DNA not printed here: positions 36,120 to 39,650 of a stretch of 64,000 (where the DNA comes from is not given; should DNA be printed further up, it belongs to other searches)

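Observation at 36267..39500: Non-repetitive roughly 1000-aa C-terminal region of the giant protein with no recognisable motifs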

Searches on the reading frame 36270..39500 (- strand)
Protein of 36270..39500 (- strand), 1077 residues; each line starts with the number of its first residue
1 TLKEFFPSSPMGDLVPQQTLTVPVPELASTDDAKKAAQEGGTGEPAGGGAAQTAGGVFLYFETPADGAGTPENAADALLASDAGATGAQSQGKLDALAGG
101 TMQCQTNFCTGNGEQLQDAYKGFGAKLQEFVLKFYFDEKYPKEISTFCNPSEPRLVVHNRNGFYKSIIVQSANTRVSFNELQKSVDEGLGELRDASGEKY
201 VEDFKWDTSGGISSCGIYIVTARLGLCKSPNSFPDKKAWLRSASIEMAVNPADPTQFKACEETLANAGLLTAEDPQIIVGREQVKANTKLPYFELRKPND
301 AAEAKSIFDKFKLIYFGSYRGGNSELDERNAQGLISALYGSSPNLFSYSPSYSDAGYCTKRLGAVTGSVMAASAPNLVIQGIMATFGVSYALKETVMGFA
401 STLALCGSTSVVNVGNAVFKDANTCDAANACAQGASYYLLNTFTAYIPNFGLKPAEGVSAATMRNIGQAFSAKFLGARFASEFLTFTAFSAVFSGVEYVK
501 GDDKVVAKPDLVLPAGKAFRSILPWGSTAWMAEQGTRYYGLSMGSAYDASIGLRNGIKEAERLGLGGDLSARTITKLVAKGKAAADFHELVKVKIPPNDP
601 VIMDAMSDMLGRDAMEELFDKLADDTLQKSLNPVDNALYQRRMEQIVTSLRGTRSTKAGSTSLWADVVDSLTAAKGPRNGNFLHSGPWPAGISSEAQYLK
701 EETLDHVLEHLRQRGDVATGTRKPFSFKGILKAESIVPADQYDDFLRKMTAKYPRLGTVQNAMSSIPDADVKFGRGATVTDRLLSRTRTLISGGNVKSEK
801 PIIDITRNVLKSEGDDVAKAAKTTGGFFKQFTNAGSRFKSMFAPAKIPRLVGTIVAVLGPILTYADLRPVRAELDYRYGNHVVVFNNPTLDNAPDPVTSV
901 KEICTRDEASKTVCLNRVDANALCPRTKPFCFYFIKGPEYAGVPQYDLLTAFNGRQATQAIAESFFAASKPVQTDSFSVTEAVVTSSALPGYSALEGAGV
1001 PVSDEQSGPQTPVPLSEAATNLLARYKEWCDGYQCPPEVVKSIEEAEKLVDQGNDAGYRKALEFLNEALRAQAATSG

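Call 9: find_homologous_proteins(query=window:36270-39500:-)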
Query window:36270-39500:-: 8000 candidates shared short words with the query, none scored E <= 0.001.

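Call 10: search_solved_structures(query=window:36270-39500:-, max_evalue=1)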
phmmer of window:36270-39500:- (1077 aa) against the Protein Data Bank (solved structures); distinct sequences matched with E-value up to 1: 1.
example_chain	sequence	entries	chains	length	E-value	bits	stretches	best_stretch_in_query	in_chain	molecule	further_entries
7qca_LF0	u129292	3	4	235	0.67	11.1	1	113-152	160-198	60S ribosomal protein L7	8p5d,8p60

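Call 13: search_protein_families(library=ncbifam, proteins=[window:36270-39500:-], max_evalue=0.1)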
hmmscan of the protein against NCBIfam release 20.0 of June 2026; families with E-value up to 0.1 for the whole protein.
window:36270-39500:- (1077 aa): 0 families

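Call 14: search_protein_families(library=phrogs, proteins=[window:36270-39500:-], max_evalue=0.1)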
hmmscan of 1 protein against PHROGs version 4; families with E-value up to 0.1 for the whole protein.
window:36270-39500:- (1077 aa): 0 families

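Call 21: find_related_loci(query=window:36270-39500:-, collection=genome_contigs, flank=10000)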
Query window:36270-39500:- (1077 aa) in genome_contigs; peptide patterns used: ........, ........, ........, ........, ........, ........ (x = any residue, [..] = any of these).
19 stretches matched a pattern; 1 encode a relative of the query (tblastn E <= 1e-3); 1 distinct loci.
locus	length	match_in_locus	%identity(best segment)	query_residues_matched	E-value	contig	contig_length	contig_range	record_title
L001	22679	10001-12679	30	2-971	4e-36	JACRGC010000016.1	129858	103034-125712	MAG: Candidatus Micrarchaeota archaeon isolate NC_groundwater_1741_Pr3_B-0.1um_42_19 SR-2_scaffold_141_3700606, whole ge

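Call 32: search_protein_representatives(protein=window:36270-39500:-)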
Query: 1077 residues. Proteins with E-value up to 0.001 (for the whole library): 10; up to 1e-10: 7; up to 1e-30: 6. The best 10 are listed.
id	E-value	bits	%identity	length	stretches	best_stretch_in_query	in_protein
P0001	0.0e+00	2432.8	100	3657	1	1-1077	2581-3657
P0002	1.3e-92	327.9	32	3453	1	92-1067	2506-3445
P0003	7.4e-92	325.5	34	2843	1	4-1065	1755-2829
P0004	3.8e-42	160.9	30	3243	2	80-651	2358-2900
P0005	4.0e-36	140.9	31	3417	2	87-534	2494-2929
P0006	5.9e-34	133.8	32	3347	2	1-449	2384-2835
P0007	8.7e-13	63.7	37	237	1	842-976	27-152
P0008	2.0e-10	55.9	30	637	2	809-971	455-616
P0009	6.6e-08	47.5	27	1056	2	62-441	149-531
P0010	1.1e-06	43.5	35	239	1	160-381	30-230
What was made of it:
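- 36267..47240 (-): Whole giant gene (3,657 aa plus stop codon at 36267-36269); true start is the ATG at 47240. The identical 3,657-aa protein P0001 is in the representative library (call 32).
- On Unnamed family of giant Micrarchaeota surface proteins (P0001-P0006, L001 orthologue): E-values 1e-92 to 6e-34 for the five giant relatives (call 32).
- Checked: That product is the identical database protein P0001 (call 32).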

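Call 38: find_homologous_proteins(query=A1, max_evalue=0.001)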
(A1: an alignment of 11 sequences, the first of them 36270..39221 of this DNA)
Query A1 (11 sequences): 8000 candidates shared short words with the query, none scored E <= 0.001.

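Call 42: search_solved_structures(query=A1, max_evalue=10)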
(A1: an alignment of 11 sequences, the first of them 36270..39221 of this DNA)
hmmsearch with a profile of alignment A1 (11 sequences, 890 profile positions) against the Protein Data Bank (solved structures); distinct sequences matched with E-value up to 10: 20.
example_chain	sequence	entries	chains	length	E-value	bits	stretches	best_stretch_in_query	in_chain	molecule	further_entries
1ya9_A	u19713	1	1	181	0.48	11.8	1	561-687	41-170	Apolipoprotein E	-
4ltb_A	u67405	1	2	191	0.62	11.5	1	515-599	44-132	Tripartite motif-containing 25 variant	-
5nt1_A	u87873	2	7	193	0.62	11.5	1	515-599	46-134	E3 ubiquitin/ISG15 ligase TRIM25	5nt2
6pts_A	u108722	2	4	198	1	10.8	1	557-693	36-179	Apolipoprotein A-I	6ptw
1av1_A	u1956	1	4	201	1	10.8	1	557-693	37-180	APOLIPOPROTEIN A-I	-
2msc_A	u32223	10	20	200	1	10.8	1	557-693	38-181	Apolipoprotein A-I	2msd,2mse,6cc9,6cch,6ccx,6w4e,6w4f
4v6m_A0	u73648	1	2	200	1.1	10.7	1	557-693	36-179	Apolipoprotein A-I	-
7kjr_C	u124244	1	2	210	1.3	10.5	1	565-693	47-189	Apolipoprotein A-I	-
8eqs_C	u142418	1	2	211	1.3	10.5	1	565-693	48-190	Apolipoprotein A-I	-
4xa6_A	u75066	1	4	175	1.6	10.2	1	548-676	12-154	Gp7-MYH7(1777-1855)-EB1 chimera protein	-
6clz_B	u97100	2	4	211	1.6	10.1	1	552-693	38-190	Apolipoprotein A-I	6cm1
6vz4_K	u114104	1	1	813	1.7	10.1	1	484-614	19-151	Nuclear protein STH1/NPS1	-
6eri_Az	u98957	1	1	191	2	9.8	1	505-681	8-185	Ribosome-recycling factor, chloroplastic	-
6nuk_A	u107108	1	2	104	2.1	9.7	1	585-646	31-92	Ferredog-Diesel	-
6vzg_K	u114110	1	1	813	2.2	9.7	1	484-614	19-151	Nuclear protein STH1/NPS1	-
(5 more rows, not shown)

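Call 44: find_encoding_contigs(protein=P0001, flank=3000, max_places=3)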
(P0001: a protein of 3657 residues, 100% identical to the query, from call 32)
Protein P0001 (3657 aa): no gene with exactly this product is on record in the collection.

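Call 45: find_encoding_contigs(protein=P0002, flank=8000, max_places=3)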
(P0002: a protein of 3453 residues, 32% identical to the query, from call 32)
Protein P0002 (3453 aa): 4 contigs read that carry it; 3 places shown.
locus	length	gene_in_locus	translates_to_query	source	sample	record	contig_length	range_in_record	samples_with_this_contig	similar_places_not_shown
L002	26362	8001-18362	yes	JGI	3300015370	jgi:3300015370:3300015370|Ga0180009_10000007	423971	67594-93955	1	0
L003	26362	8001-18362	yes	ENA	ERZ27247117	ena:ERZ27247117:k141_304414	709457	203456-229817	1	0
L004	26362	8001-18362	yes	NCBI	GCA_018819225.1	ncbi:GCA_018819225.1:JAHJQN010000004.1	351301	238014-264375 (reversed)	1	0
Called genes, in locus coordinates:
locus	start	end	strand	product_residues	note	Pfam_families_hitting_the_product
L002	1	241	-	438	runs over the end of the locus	PF00437:T2SSE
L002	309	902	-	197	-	-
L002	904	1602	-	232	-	-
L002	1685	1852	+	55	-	-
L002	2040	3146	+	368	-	PF00988:CPSase_sm_chain, PF07722:Peptidase_C26 (faint), PF00117:GATase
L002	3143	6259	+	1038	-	PF25596:CPSase_L_D1, PF02786:CPSase_L_D2, PF02222:ATP-grasp (weak), PF07478:Dala_Dala_lig_C, PF02787:CPSase_L_D3, PF25596:CPSase_L_D1, PF02786:CPSase_L_D2, PF15632:ATPgrasp_Ter (weak), +1 more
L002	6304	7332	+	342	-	PF01073:3Beta_HSD, PF01370:Epimerase, PF02719:Polysacc_synt_2 (weak), PF04321:RmlD_sub_bind, PF05368:NmrA, PF07993:NAD_binding_4, PF13460:NAD_binding_10, PF16363:GDP_Man_Dehyd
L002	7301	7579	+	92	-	PF03477:ATP-cone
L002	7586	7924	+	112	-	PF09723:Zn_ribbon_8 (faint)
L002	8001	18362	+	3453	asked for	PF13620:CarboxypepD_reg (faint), PF17802:SpaA (faint)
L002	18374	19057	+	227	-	-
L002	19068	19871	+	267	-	-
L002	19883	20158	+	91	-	PF00708:Acylphosphatase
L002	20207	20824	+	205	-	-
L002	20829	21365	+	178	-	-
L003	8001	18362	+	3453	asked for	PF13620:CarboxypepD_reg (faint), PF17802:SpaA (faint)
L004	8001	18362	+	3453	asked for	PF13620:CarboxypepD_reg (faint), PF17802:SpaA (faint)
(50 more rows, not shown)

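Call 56: predict_structure(alignment_id=A2)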
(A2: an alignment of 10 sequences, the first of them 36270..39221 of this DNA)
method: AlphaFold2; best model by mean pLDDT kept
length: 984 residues; sequences in the alignment: 10
mean_pLDDT: 45.7   pTM: 0.29
mean pLDDT of the five models: 45.7, 44.3, 43.0, 41.5, 40.0
residues with pLDDT >= 90: 13; 70-90: 87; 50-70: 189; < 50: 695
segments of 3 or more residues with pLDDT < 50: 1-15, 120-124, 159-787, 845-851, 871-887, 893-897, 913-918, 982-984
pLDDT, mean of each block of 10 residues (from residue 1): 37 47 69 72 66 65 54 51 74 74 60 67 54 61 67 62 38 34 32 29 29 30 28 41 38 27 38 39 34 36 41 37 35 44 44 36 35 38 35 35 28 28 31 39 37 40 45 43 37 36 35 35 35 34 39 37 39 38 33 33 36 39 38 41 42 42 35 33 41 45 41 45 40 32 34 32 30 24 43 57 62 57 70 67 46 61 55 44 46 48 61 51 82 72 79 92 89 71 43
secondary structure, 60 per line:
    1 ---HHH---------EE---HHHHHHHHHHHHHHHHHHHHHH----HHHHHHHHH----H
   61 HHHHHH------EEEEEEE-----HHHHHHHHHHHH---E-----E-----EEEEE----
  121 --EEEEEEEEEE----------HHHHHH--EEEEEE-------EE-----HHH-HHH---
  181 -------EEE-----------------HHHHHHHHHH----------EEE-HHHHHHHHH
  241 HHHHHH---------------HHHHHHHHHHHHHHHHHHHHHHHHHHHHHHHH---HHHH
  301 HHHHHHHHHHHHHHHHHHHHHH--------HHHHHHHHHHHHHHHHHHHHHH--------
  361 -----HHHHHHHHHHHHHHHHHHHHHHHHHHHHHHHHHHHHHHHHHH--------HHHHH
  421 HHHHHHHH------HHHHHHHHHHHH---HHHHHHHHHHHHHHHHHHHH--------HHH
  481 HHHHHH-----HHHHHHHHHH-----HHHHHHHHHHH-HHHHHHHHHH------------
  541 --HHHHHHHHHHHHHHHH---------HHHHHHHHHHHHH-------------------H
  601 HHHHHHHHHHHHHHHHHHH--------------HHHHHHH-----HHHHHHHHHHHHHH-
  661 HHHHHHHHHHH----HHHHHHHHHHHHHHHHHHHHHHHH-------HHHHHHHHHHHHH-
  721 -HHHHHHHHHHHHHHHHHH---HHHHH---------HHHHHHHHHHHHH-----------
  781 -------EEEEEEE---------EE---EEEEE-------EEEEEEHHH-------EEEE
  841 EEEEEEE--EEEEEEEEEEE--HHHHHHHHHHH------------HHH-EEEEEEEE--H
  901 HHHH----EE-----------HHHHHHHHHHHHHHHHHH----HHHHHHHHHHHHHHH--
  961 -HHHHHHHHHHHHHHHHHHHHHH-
elements in order (helices of 4 or more, strands of 3 or more residues): H21-42 H47-55 H60-66 E73-79 H85-96 E112-116 E123-132 H143-148 E151-156 E188-190 H208-217 E228-230 H232-246 H262-293 H297-322 H331-352 H366-407 H416-428 H435-446 H450-469 H478-486 H492-501 H507-517 H519-528 H543-558 H568-580 H600-619 H634-640 H646-659 H661-671 H676-699 H707-719 H722-739 H743-747 H757-769 E788-794 E809-813 E821-826 E837-847 E850-860 H863-873 E890-897 H900-904 H922-939 H944-958 H962-983
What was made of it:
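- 36966..37865 (-): Variable, Cys-free, sequon-free helical region (protein residues 3126-3425). All-helical in the AlphaFold model at pLDDT <50 (call 56).
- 36270..36560 (-): Linker plus three-helix tail with a conserved CxxxxCP motif (protein residues 3561-3657). Best-modelled part, pLDDT 72-92 (call 56).
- On Pore-forming colicin / diphtheria T-domain / Bcl-2-like insertion domains: The model of this part has pLDDT <50 (call 56), so the fold test has no power.
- Tried and rejected: Full C-terminal model: pLDDT 45.7 (call 56).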
